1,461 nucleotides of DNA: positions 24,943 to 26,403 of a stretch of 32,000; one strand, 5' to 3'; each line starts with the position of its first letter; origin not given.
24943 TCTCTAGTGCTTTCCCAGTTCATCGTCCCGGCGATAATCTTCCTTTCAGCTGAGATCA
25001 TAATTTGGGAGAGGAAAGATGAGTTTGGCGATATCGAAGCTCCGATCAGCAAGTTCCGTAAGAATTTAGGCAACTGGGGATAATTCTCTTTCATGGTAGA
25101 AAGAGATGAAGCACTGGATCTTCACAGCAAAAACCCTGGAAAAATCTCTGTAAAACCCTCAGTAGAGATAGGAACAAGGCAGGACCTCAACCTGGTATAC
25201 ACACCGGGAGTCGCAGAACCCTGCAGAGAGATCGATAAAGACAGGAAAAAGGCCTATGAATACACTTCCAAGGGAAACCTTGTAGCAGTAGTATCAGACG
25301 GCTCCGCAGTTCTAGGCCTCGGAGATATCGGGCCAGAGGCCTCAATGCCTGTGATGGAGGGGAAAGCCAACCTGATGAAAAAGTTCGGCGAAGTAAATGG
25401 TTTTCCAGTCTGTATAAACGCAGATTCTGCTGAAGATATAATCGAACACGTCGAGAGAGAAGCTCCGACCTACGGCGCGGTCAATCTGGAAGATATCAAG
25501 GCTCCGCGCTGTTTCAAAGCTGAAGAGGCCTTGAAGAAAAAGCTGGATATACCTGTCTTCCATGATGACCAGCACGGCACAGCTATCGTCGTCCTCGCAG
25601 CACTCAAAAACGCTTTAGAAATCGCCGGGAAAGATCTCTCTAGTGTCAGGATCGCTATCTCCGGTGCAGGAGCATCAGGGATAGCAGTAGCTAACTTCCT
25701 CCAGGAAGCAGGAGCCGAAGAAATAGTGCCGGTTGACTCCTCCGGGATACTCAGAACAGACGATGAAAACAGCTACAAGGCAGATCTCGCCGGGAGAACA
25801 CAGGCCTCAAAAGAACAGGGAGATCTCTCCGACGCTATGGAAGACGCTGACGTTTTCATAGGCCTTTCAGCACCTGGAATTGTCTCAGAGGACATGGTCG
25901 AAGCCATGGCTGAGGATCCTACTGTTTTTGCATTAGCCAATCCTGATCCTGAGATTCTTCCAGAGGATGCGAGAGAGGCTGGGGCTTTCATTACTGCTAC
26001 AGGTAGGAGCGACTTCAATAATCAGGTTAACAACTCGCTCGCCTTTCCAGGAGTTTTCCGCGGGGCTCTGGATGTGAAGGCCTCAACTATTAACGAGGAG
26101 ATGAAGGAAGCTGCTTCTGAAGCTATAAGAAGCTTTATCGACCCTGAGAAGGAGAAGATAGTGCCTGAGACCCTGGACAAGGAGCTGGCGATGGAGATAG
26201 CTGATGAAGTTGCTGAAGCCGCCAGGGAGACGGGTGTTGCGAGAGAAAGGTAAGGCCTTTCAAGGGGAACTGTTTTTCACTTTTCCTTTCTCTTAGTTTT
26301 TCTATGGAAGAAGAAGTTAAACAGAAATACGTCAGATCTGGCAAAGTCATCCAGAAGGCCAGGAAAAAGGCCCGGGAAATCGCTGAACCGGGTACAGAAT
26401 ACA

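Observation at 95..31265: AGGCCT is a highly iterated palindrome, about 20-fold over expectation and independent of reading frame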

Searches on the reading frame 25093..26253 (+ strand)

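Call 5: search_protein_families(library=pfam, proteins=[window:25093-26253:+])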
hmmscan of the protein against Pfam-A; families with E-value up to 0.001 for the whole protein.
window:25093-26253:+ (386 aa): 3 families
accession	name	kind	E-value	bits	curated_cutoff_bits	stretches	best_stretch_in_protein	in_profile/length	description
PF00390.24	malic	-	5.7e-28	98.4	23.1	1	24-111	10-118/182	Malic enzyme, N-terminal domain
PF03949.21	Malic_M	-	4.3e-23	82.4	23.5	1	162-377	3-257/258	Malic enzyme, NAD binding domain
PF00208.27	ELFV_dehydrog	-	0.00013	22.2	23.4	1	159-225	6-73/241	Glutamate/Leucine/Phenylalanine/Valine dehydrogenase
